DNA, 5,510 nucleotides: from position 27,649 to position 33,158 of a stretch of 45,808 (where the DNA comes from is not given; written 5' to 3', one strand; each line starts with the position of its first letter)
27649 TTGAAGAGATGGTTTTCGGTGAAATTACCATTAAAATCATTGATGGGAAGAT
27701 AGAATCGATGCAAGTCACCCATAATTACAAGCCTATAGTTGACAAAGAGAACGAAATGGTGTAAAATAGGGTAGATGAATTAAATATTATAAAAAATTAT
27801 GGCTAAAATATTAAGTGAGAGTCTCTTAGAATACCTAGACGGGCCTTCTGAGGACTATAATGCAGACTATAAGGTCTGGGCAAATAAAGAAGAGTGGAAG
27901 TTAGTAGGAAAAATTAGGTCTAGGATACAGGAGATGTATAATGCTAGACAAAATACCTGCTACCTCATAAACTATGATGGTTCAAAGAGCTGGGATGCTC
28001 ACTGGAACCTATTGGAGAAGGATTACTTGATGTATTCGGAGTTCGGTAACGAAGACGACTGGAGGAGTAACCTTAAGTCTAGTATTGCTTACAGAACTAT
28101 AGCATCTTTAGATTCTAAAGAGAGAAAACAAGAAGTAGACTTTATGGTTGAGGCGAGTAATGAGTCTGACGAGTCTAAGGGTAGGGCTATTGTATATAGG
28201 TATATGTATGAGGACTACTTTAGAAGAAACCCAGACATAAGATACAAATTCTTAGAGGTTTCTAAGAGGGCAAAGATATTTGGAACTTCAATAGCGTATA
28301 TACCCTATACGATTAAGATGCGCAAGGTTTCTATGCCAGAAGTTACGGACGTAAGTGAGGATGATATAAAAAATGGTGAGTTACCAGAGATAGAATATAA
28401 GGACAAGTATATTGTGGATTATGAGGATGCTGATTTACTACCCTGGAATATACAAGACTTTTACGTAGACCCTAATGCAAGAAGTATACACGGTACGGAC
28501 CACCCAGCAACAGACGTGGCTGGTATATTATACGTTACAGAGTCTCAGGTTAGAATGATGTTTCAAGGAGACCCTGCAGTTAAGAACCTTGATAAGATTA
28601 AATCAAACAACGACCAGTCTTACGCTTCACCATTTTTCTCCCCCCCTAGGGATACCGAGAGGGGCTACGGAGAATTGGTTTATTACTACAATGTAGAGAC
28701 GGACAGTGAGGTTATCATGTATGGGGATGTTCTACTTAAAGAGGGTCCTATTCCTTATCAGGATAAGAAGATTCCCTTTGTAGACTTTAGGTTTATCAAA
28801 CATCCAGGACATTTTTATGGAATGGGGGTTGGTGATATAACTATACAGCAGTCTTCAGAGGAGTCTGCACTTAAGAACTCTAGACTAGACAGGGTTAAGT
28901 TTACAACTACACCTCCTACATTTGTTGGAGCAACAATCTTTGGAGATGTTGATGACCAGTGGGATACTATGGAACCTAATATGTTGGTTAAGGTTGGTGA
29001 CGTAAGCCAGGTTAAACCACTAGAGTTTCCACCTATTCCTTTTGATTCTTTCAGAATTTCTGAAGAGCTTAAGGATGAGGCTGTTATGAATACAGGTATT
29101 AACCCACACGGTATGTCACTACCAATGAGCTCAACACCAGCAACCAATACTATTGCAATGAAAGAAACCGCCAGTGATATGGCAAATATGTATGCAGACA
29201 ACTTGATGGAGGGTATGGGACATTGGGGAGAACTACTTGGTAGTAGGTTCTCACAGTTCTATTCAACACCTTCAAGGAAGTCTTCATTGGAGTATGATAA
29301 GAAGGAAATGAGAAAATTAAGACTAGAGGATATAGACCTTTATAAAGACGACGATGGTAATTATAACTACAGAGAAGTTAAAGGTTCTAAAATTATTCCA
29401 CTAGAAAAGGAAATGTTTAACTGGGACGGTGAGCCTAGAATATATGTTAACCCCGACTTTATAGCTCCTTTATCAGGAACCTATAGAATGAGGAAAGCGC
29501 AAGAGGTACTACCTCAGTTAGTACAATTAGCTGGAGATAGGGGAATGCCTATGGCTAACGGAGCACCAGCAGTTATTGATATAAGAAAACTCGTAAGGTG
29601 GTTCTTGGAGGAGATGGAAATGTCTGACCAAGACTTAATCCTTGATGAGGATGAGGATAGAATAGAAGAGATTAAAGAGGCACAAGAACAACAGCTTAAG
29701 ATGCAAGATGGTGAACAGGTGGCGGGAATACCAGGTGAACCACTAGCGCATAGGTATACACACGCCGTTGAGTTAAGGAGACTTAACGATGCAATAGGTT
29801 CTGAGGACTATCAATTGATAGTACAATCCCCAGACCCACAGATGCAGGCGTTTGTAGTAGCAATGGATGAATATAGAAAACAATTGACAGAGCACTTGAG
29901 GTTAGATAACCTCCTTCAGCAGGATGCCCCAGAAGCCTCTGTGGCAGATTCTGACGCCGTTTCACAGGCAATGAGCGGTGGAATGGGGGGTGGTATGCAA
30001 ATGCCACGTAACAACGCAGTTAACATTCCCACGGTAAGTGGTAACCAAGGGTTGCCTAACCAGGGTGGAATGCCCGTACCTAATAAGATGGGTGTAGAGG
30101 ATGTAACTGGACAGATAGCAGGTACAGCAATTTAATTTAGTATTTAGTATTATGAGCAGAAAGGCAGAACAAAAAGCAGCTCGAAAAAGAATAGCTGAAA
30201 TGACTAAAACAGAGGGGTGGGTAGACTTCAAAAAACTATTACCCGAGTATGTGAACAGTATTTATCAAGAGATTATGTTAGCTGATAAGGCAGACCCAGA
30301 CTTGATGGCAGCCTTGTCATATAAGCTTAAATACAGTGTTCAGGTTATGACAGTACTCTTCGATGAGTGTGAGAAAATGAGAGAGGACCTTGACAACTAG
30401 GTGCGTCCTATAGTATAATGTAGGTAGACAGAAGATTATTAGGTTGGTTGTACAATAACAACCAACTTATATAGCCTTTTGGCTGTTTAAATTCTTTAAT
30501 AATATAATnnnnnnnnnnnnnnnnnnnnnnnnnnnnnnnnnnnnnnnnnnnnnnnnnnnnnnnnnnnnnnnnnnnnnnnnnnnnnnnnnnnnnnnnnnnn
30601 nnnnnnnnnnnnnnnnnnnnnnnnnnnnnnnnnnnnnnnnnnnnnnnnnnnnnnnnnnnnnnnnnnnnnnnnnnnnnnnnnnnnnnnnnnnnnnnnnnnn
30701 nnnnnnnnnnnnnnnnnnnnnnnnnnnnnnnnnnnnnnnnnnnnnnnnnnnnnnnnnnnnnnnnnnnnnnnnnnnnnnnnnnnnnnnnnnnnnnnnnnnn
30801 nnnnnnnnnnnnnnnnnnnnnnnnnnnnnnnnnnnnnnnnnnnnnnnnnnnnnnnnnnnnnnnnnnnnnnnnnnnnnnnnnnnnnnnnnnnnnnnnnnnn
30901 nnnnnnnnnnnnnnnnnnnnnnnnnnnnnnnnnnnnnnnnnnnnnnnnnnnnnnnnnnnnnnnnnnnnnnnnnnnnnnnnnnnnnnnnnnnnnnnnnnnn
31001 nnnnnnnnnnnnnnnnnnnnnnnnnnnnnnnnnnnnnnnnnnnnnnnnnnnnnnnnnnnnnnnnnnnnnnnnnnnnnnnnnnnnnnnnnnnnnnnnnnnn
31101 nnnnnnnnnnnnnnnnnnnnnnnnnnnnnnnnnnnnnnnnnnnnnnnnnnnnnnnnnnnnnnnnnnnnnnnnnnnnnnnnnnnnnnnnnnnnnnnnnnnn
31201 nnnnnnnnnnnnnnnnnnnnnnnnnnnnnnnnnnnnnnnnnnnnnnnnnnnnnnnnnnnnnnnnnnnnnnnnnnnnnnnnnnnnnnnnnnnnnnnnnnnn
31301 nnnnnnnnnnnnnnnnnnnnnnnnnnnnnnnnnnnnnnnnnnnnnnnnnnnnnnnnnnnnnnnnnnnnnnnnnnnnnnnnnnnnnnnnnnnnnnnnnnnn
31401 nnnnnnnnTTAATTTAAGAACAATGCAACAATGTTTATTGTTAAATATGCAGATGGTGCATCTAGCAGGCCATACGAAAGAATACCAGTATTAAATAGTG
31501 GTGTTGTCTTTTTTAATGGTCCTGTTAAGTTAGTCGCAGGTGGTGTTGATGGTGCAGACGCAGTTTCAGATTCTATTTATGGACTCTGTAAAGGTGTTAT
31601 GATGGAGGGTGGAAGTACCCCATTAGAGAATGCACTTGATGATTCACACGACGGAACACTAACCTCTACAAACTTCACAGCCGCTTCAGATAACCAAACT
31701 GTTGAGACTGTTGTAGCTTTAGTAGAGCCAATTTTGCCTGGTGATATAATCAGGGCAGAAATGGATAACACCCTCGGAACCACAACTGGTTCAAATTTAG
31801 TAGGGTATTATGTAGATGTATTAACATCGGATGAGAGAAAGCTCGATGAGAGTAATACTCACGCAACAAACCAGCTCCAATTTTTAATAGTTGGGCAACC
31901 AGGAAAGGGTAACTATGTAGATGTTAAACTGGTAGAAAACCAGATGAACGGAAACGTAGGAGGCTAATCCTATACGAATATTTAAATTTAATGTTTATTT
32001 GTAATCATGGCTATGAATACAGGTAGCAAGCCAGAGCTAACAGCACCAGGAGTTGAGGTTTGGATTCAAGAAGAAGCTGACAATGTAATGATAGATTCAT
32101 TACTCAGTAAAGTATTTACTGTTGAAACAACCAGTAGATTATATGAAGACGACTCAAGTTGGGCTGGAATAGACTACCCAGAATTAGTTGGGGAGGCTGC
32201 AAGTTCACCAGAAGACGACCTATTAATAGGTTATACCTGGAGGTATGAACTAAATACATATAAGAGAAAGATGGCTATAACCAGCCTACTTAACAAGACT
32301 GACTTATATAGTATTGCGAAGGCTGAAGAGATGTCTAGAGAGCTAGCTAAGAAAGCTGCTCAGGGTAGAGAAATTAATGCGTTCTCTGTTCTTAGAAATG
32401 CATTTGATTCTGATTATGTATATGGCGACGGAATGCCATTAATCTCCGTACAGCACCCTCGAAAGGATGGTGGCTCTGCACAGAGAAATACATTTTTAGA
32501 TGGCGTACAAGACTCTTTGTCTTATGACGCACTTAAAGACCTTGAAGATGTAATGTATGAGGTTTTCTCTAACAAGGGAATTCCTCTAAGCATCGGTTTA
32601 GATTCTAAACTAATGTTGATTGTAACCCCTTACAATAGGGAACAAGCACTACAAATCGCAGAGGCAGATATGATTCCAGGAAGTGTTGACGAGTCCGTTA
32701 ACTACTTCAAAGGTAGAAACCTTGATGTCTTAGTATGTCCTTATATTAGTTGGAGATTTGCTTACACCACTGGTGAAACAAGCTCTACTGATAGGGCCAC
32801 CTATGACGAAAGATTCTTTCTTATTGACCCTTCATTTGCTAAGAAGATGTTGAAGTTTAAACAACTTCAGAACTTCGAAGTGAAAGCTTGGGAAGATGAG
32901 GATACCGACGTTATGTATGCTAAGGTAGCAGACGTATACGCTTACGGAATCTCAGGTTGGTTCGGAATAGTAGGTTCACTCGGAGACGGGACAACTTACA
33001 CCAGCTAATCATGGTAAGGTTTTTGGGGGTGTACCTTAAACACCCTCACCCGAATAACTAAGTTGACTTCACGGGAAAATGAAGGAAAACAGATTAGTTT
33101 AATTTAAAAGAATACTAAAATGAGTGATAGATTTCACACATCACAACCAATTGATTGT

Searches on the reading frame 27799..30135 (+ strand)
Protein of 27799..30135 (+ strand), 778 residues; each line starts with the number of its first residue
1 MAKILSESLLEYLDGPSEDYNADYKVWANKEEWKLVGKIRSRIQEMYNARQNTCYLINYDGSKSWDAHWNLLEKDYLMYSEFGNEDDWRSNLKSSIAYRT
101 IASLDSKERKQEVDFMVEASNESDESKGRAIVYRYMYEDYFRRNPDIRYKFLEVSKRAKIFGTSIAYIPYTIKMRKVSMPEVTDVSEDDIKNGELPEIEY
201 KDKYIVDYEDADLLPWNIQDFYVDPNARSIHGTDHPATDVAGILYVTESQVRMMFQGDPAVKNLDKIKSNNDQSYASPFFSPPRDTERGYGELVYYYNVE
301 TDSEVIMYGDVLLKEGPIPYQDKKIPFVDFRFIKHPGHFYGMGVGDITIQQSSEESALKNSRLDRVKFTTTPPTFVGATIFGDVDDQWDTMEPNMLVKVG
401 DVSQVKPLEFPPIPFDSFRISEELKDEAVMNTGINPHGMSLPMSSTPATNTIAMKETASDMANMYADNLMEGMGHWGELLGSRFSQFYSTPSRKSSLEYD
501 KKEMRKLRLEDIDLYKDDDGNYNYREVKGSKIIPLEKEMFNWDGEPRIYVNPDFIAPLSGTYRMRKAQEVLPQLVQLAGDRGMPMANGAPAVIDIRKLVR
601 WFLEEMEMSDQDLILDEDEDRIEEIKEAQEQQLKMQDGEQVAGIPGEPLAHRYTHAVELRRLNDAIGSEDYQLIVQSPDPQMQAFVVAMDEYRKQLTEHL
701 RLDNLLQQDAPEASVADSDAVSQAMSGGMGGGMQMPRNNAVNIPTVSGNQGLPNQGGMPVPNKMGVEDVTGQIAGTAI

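Call 5: search_protein_families(library=phrogs, proteins=[window:27799-30135:+], max_evalue=0.01)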
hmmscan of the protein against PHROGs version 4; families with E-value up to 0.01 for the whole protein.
window:27799-30135:+ (778 aa): 3 families
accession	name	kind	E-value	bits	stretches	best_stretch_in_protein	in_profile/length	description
phrog_332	-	connector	3.8e-14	52.9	1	160-646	136-538/560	head-tail adaptor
phrog_1216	-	head and packaging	7.1e-12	45.6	1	178-489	179-514/714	portal protein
phrog_156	-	head and packaging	0.00054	19.5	1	305-492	274-465/681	portal protein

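Call 6: search_protein_families(library=pfam, proteins=[window:27799-30135:+], max_evalue=0.01)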
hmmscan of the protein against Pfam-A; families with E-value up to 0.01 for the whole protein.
window:27799-30135:+ (778 aa): 1 family
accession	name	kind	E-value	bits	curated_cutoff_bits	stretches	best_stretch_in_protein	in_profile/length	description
PF23899.1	SU10_portal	-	2e-11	43.5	30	1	304-466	295-455/593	Phage SU10 portal protein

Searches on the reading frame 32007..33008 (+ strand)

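Call 5: search_protein_families(library=phrogs, proteins=[window:32007-33008:+], max_evalue=0.01)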
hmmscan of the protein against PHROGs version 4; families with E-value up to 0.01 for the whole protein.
window:32007-33008:+ (333 aa): 1 family
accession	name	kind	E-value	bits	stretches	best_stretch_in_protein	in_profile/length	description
phrog_371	-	head and packaging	0.00014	22.2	0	168-247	232-303/303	major head protein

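Call 6: search_protein_families(library=pfam, proteins=[window:32007-33008:+], max_evalue=0.01)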
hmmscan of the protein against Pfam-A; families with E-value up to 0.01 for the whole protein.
window:32007-33008:+ (333 aa): 1 family
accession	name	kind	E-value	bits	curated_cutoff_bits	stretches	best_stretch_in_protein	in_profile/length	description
PF10124.15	Mu-like_gpT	-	1.1e-07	31.9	20.1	0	167-247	216-289/289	Mu-like prophage major head subunit gpT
